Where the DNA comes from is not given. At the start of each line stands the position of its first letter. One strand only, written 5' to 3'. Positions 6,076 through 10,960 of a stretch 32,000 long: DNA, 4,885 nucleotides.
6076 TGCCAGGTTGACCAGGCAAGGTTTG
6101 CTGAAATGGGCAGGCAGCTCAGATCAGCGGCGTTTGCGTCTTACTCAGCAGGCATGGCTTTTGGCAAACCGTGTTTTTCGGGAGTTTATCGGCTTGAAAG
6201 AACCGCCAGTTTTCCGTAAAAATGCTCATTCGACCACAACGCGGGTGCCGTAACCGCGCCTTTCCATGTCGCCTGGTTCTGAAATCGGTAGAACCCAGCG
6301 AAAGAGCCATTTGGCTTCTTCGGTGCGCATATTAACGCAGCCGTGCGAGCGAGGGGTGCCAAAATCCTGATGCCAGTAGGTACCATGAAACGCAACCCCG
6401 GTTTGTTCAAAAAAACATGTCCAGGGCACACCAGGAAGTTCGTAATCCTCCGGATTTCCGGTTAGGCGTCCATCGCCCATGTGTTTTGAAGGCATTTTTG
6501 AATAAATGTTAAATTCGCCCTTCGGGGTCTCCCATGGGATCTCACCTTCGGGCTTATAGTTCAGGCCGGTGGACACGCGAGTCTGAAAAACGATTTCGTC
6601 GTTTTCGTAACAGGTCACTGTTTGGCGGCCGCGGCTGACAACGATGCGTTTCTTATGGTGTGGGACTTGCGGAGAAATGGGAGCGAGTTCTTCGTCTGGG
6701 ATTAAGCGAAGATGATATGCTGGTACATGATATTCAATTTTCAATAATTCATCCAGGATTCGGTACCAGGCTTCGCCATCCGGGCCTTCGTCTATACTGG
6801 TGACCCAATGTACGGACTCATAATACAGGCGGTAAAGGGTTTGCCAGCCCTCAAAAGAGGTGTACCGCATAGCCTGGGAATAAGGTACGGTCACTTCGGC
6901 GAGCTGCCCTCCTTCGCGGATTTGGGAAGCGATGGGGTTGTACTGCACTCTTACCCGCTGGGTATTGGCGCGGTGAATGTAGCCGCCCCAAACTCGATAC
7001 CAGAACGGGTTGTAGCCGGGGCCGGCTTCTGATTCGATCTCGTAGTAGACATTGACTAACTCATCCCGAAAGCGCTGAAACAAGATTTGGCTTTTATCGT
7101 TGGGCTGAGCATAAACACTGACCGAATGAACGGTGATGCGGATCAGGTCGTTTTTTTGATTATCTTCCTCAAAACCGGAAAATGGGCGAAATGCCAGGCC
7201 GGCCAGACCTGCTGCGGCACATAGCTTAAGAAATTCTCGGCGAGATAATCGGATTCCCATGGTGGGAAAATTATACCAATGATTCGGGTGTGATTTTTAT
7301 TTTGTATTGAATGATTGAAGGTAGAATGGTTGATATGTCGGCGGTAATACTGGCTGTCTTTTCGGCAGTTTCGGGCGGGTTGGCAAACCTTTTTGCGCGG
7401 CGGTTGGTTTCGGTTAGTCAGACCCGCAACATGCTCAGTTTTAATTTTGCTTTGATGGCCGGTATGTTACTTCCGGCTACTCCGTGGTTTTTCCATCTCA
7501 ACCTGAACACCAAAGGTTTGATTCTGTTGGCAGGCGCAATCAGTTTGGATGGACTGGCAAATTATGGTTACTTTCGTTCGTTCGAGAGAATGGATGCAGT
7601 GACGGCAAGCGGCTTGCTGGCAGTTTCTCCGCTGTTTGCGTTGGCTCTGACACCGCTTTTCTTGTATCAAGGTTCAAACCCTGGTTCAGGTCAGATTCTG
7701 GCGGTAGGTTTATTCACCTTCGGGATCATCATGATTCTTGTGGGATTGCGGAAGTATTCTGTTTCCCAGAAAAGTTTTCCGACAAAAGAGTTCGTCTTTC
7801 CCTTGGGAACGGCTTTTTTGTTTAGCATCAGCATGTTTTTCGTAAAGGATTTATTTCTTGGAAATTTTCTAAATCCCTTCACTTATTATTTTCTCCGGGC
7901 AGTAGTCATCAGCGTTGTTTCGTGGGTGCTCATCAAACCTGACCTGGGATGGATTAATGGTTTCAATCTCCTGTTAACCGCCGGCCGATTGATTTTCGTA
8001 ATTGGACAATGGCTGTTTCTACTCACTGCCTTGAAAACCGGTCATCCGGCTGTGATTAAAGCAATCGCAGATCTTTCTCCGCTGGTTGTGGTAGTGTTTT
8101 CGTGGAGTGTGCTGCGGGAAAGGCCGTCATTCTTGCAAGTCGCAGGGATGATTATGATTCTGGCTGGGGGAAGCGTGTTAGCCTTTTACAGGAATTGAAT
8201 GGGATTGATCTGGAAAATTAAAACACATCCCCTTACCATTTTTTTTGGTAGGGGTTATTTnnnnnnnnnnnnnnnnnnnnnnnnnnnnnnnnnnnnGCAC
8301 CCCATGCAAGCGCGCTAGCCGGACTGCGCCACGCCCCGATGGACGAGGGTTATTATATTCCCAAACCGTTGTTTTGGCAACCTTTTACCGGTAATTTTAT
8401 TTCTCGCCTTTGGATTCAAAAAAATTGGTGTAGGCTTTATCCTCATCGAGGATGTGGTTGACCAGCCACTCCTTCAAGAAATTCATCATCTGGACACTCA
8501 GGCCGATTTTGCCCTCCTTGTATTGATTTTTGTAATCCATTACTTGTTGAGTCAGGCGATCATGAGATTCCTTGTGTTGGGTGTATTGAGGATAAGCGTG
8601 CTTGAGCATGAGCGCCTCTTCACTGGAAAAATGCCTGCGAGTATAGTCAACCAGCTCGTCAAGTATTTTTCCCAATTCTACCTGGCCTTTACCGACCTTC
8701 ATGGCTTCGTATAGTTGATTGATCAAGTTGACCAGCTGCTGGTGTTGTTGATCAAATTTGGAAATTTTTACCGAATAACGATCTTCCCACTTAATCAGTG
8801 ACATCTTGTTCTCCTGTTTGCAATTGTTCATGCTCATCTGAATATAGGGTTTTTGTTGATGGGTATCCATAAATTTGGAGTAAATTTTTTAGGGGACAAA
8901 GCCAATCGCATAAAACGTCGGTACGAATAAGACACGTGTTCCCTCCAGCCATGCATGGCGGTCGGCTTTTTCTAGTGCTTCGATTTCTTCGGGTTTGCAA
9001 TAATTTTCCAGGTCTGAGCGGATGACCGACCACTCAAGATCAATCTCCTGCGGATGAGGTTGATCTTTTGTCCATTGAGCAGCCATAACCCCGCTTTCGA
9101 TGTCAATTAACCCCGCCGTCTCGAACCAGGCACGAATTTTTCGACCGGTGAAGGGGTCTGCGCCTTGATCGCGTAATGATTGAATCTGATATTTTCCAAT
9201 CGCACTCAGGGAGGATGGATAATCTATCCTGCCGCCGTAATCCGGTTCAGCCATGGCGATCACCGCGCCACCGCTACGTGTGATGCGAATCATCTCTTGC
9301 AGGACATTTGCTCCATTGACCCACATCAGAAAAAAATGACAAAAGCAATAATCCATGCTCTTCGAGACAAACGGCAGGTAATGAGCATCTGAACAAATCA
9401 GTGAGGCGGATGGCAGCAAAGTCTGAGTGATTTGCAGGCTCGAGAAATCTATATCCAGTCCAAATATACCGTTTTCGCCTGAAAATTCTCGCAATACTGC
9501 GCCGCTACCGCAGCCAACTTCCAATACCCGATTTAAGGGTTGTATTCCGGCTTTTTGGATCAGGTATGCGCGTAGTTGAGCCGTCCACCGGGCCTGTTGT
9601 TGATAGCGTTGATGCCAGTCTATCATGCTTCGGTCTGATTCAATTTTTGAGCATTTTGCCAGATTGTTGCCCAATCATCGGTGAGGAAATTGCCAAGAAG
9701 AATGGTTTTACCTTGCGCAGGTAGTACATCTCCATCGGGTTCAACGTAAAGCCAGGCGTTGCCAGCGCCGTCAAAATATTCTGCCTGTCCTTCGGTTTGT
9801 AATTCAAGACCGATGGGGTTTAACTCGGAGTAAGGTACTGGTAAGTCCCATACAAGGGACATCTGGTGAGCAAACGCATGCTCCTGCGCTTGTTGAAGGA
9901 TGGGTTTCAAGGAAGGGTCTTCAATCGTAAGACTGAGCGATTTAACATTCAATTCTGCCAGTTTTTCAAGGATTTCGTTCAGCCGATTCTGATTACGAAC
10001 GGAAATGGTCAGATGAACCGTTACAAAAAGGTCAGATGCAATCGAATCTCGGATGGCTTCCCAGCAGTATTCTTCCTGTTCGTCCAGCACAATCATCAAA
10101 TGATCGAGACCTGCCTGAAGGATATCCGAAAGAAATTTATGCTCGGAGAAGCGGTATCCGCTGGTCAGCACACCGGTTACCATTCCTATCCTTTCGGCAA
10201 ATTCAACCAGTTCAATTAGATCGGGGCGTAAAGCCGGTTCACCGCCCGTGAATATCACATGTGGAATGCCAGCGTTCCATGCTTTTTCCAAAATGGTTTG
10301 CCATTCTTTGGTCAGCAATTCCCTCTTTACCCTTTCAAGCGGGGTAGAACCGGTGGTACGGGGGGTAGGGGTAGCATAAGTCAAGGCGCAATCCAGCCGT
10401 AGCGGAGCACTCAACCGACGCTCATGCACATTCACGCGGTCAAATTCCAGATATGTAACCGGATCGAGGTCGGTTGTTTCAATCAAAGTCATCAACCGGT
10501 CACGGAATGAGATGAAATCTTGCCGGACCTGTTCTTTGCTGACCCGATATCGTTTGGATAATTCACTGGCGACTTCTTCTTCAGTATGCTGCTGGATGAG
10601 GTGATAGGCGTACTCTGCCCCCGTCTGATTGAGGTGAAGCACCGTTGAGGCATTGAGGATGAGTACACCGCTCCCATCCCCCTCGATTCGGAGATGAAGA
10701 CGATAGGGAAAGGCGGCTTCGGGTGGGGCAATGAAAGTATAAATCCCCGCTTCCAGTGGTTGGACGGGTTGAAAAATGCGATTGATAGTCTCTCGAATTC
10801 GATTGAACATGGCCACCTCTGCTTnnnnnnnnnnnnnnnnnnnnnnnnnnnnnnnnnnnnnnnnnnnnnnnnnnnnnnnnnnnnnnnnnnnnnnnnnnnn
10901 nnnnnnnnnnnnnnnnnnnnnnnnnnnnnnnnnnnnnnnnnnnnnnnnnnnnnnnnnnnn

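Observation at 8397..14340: Operon coupling a Cys-Ala-tailed membrane protein to an RRE-fused radical SAM/SPASM enzyme, its cysteine-less paralog and a methyltransferase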

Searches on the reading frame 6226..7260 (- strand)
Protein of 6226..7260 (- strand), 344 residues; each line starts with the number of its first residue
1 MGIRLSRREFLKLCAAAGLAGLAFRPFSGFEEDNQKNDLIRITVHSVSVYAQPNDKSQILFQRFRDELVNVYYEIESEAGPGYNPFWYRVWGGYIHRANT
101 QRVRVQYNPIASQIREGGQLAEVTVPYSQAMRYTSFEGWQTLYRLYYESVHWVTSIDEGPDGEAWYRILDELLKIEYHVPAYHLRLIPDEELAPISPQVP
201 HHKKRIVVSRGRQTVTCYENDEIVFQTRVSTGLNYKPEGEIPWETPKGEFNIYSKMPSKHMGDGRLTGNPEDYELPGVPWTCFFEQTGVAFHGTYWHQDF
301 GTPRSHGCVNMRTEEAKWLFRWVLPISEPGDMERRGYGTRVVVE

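Call 74: search_protein_families(library=pfam, proteins=[window:6226-7260:-], max_evalue=0.00001)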
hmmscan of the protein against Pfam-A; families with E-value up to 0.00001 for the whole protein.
window:6226-7260:- (344 aa): 1 family
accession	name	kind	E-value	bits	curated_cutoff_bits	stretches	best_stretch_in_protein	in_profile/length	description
PF03734.19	YkuD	-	6.8e-24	85.5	23.4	1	204-343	2-146/146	L,D-transpeptidase catalytic domain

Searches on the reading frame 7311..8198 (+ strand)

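Call 74: search_protein_families(library=pfam, proteins=[window:7311-8198:+], max_evalue=0.00001)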
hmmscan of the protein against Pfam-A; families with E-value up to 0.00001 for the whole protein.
window:7311-8198:+ (295 aa): 1 family
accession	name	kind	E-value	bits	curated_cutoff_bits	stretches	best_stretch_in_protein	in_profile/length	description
PF00892.27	EamA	-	5.3e-20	72.5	28.2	2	165-286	8-129/135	EamA-like transporter family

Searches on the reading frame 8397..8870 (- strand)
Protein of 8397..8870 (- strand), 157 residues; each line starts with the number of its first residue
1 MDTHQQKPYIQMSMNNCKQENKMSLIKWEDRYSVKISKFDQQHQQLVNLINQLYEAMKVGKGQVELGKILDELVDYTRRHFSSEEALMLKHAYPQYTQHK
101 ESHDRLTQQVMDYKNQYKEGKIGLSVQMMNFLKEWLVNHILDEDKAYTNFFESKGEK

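Call 3: search_protein_families(library=pfam, proteins=[window:8397-8870:-], max_evalue=0.01)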
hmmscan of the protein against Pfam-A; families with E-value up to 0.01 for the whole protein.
window:8397-8870:- (157 aa): 4 families
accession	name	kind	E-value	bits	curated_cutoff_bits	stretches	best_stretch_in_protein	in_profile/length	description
PF01814.28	Hemerythrin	-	3.8e-17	63.4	25.3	1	36-147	3-123/127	Hemerythrin HHE cation binding domain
PF11155.13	DUF2935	-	0.0016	19.4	24.4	1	36-149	40-118/121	Domain of unknown function (DUF2935)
PF08625.16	Utp13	-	0.0051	17.2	25.9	1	10-98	51-137/140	Utp13 specific WD40 associated domain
PF20667.3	Sec10_N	-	0.0074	16.8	27.4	1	15-88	23-96/118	Exocyst complex component Sec10, N-terminal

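Call 4: search_protein_families(library=ncbifam, proteins=[window:8397-8870:-], max_evalue=0.01)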
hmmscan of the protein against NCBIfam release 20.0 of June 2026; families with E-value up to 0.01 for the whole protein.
window:8397-8870:- (157 aa): 5 families
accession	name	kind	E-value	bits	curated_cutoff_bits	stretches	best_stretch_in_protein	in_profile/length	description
NF033749.1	bact_hemeryth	subfamily_domain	9.8e-48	161.5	84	1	25-151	1-128/129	bacteriohemerythrin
TIGR02481.1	hemeryth_dom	domain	5.4e-40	136.4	51.75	1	27-151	1-126/126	hemerythrin domain-containing protein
NF002007.0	PRK00808.1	equivalog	8.9e-31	107.1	109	1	23-149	1-125/156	bacteriohemerythrin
TIGR00058.1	Hemerythrin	subfamily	4.7e-17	62.6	131.85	1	27-147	6-111/115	hemerythrin family non-heme iron protein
NF002522.0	PRK01917.1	equivalog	4.9e-12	45.9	162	1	30-155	14-135/145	cation-binding hemerythrin HHE family protein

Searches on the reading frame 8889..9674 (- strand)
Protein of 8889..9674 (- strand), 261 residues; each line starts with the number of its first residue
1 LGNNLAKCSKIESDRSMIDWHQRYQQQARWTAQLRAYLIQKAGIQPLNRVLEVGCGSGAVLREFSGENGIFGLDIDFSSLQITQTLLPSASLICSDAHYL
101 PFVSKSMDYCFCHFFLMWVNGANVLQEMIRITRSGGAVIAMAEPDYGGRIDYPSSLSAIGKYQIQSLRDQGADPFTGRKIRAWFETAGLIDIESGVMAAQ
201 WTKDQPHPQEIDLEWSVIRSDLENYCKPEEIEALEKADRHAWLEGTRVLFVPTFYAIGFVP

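Call 3: search_protein_families(library=pfam, proteins=[window:8889-9674:-], max_evalue=0.01)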
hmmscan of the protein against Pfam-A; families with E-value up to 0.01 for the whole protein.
window:8889-9674:- (261 aa): 8 families
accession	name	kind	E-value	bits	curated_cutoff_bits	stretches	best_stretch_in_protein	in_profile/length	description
PF08241.18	Methyltransf_11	-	6.4e-15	56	21.2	1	51-139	1-94/95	Methyltransferase domain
PF13649.12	Methyltransf_25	-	1.7e-12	48.3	27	1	50-136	1-97/97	Methyltransferase domain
PF13847.12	Methyltransf_31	-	3e-06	27.4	27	1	47-140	4-109/145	Methyltransferase domain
PF13489.12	Methyltransf_23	-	5.3e-06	26.7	27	1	20-189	2-159/164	Methyltransferase domain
PF07021.18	MetW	-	2.8e-05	24.3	21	1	44-134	11-104/193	Methionine biosynthesis protein MetW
PF01209.24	Ubie_methyltran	-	0.00035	20.4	20.1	1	26-141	31-152/233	ubiE/COQ5 methyltransferase family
PF08242.18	Methyltransf_12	-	0.00087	20.4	30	1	51-136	1-96/98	Methyltransferase domain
PF05148.21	Methyltransf_8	-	0.0012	19.2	27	1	20-138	44-154/219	Hypothetical methyltransferase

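Call 4: search_protein_families(library=ncbifam, proteins=[window:8889-9674:-], max_evalue=0.01)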
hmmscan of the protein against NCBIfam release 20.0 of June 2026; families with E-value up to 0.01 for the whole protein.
window:8889-9674:- (261 aa): 22 families
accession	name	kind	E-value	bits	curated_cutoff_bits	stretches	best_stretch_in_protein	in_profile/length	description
NF045667.1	MTase_DVU1556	equivalog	2e-12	47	155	1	37-139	13-118/213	DVU_1556 family methyltransferase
TIGR02072.1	BioC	equivalog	2.6e-12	47.1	184.95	1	24-139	9-131/244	malonyl-ACP O-methyltransferase BioC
NF001241.0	PRK00216.1-2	equivalog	8e-09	35.5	327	1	35-139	40-146/231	demethylmenaquinone methyltransferase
NF007610.0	PRK10258.1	equivalog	3e-08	33.3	342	1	22-139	18-137/251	malonyl-ACP O-methyltransferase BioC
TIGR01934.1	MenG_MenH_UbiE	subfamily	6.6e-08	32.1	158.35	1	35-140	28-141/223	ubiquinone/menaquinone biosynthesis methyltransferase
NF001243.0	PRK00216.1-4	equivalog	1.5e-07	31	235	1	25-141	30-152/237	demethylmenaquinone methyltransferase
TIGR02752.1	MenG_heptapren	equivalog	4.3e-07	29.7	419.85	1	25-141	28-150/231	demethylmenaquinone methyltransferase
NF004452.0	PRK05785.1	equivalog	1.9e-06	27.5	207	1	24-145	31-150/228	hypothetical protein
NF001240.0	PRK00216.1-1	equivalog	4.6e-06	25.9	378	1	35-140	52-168/251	bifunctional demethylmenaquinone methyltransferase/2-methoxy-6-polyprenyl-1,4-benzoquinol methylase UbiE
TIGR02081.1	metW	equivalog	5.4e-06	26.1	189.5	1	44-134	11-104/194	methionine biosynthesis protein MetW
NF002463.0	PRK01683.1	equivalog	3e-05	23.7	297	1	18-145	2-132/258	trans-aconitate 2-methyltransferase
NF008300.0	PRK11088.1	equivalog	0.00011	21.7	303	1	39-142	78-181/272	23S rRNA (guanine(745)-N(1))-methyltransferase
NF001244.0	PRK00216.1-5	equivalog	0.00014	21.3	216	1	35-139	37-152/236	bifunctional demethylmenaquinone methyltransferase/2-methoxy-6-polyprenyl-1,4-benzoquinol methylase UbiE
NF045825.1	FAmtase_mtf2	equivalog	0.0004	19.7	400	1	25-139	38-157/248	fatty-acid O-methyltransferase Mtf2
NF047649.1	MTase_UXPK_star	exception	0.00079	18.5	460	1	44-139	75-180/283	methyltransferase/UXPK-star double selenoprotein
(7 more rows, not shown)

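Call 33: search_solved_structures(query=window:8889-9674:-, max_evalue=0.0001)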
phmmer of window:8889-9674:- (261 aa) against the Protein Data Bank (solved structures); distinct sequences matched with E-value up to 0.0001: 4.
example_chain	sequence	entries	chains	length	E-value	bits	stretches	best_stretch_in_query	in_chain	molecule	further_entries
6uak_A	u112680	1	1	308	7.9e-06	28.8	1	41-142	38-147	SAM dependent methyltransferase LahSB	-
5dly_A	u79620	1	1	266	5e-05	26.2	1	42-132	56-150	plantazolicin methyltransferase BamL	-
4kvz_A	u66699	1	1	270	5.2e-05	26.2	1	42-132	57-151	BamL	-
5dm0_A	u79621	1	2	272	5.3e-05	26.1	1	42-132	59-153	plantazolicin methyltransferase BamL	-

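Call 97: search_solved_structures(query=A5, max_evalue=0.001)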
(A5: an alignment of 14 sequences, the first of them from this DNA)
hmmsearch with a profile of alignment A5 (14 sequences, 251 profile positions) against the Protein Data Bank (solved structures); distinct sequences matched with E-value up to 0.001: 181 (the best 60 are shown).
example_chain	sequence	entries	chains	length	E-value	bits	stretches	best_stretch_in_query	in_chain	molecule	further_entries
6uak_A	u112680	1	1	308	3.3e-24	88.9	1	34-136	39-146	SAM dependent methyltransferase LahSB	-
5wp5_A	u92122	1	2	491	1.3e-22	83.7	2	29-183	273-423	Phosphomethylethanolamine N-methyltransferase 2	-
3mgg_A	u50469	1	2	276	8.8e-22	81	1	36-197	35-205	Methyltransferase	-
5wp4_A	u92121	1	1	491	2.9e-21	79.3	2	28-212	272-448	Phosphoethanolamine N-methyltransferase 1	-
3l8d_A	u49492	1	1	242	1e-19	74.2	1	17-136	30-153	Methyltransferase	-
3sm3_A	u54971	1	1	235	6.8e-17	65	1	36-133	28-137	SAM-dependent methyltransferases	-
1xxl_A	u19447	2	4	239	8.9e-17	64.6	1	30-134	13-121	YcgJ protein | ycgJ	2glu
8ys9_A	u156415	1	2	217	4.1e-16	62.4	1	38-136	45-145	Phosphatidylethanolamine N-methyltransferase/phosphatidyl-N-methylethanolamine N-methyltra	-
3ccf_A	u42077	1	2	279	2e-15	60.1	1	16-135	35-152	Cyclopropane-fatty-acyl-phospholipid synthase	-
3bus_A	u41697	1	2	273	3.2e-15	59.5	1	29-135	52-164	Methyltransferase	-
1vl5_A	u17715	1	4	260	3.8e-15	59.2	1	13-135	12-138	unknown conserved protein BH2331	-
4pne_A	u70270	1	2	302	6.5e-15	58.5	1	31-133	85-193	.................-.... protein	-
3dh0_A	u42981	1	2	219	4.4e-14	55.7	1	29-136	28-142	SAM dependent methyltransferase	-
6uv6_A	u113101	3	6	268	8.8e-14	54.8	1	28-133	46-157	D-glucose O-methyltransferase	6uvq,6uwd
3gu3_A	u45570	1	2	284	1.3e-13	54.2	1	35-197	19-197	Methyltransferase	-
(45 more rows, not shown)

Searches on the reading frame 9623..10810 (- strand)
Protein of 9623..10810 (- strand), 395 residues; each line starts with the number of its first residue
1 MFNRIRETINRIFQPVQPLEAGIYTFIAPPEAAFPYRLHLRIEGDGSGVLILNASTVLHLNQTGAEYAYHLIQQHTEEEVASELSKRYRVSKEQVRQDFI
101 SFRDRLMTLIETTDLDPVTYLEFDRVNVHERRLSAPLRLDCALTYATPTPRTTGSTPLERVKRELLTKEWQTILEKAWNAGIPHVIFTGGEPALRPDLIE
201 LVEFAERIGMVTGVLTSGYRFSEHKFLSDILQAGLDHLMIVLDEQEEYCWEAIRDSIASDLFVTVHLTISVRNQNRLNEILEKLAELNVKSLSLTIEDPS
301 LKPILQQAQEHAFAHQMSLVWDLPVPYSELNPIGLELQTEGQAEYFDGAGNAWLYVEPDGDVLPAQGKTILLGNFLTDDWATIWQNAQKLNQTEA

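Call 3: search_protein_families(library=pfam, proteins=[window:9623-10810:-], max_evalue=0.01)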
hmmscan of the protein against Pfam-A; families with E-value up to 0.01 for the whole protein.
window:9623-10810:- (395 aa): 2 families
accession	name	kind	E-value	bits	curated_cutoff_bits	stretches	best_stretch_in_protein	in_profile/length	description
PF04055.27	Radical_SAM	-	7.8e-12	46.1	29.5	1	158-244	21-111/166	Radical SAM superfamily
PF05402.18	PqqD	-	1.2e-06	29.2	23.4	1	50-107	3-62/67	Coenzyme PQQ synthesis protein D (PqqD)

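Call 4: search_protein_families(library=ncbifam, proteins=[window:9623-10810:-], max_evalue=0.01)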
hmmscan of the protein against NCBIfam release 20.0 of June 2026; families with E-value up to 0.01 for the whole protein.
window:9623-10810:- (395 aa): 38 families (the best 25 are shown)
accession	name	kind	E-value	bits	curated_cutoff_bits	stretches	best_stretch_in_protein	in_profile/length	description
TIGR02109.1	PQQ_syn_pqqE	equivalog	7.5e-23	81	381.35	1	133-253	3-124/358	pyrroloquinoline quinone biosynthesis protein PqqE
TIGR04055.1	rSAM_NirJ2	equivalog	2.7e-11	43.6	500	1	160-255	24-118/326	putative heme d1 biosynthesis radical SAM protein NirJ2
TIGR04545.1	rSAM_ahbD_hemeb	equivalog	7.7e-11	42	500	1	155-255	20-119/339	heme b synthase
TIGR04347.1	pseudo_SAM_Halo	equivalog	1.8e-10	40.6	525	1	158-247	61-149/390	TIGR04347 family pseudo-SAM/SPASM protein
TIGR04303.1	GeoRSP_rSAM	equivalog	2.9e-10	40.2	400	1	163-254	30-120/325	GeoRSP system radical SAM/SPASM protein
TIGR04053.2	TIGR04053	equivalog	3.4e-10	39.7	395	1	159-256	32-131/366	TIGR04053 family radical SAM/SPASM domain-containing protein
TIGR02668.1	moaA_archaeal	equivalog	4.7e-10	38.9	325.25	1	161-255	36-129/303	GTP 3',8-cyclase MoaA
NF045574.1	sacti_mat_StsB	exception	3.1e-09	36.2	625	1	163-218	123-178/466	StsB family radical SAM/SPASM domain sactipeptide maturase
TIGR04051.1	rSAM_NirJ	equivalog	3.3e-09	36.2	515.45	1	161-247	28-113/354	heme d1 biosynthesis radical SAM protein NirJ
TIGR04054.1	rSAM_NirJ1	equivalog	4.7e-09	35.3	650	1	160-288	61-201/387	putative heme d1 biosynthesis radical SAM protein NirJ1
TIGR04466.1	rSAM_BlsE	equivalog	7.4e-09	35.5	400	1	167-248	33-112/327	cytosylglucuronate decarboxylase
TIGR02666.1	moaA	equivalog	9.1e-09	34.7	284.05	1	162-254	40-134/336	GTP 3',8-cyclase MoaA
TIGR04546.1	rSAM_ahbC_deAc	equivalog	9.3e-09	34.5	650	1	159-247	63-150/390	12,18-didecarboxysiroheme deacetylase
NF045646.2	rSAM_Se_TrsS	equivalog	1.6e-08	33.5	490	1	139-256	98-209/441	radical SAM (seleno)protein TrsS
NF001199.0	PRK00164.2-1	equivalog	2.7e-08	33.3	231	1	162-254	39-130/308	GTP 3',8-cyclase MoaA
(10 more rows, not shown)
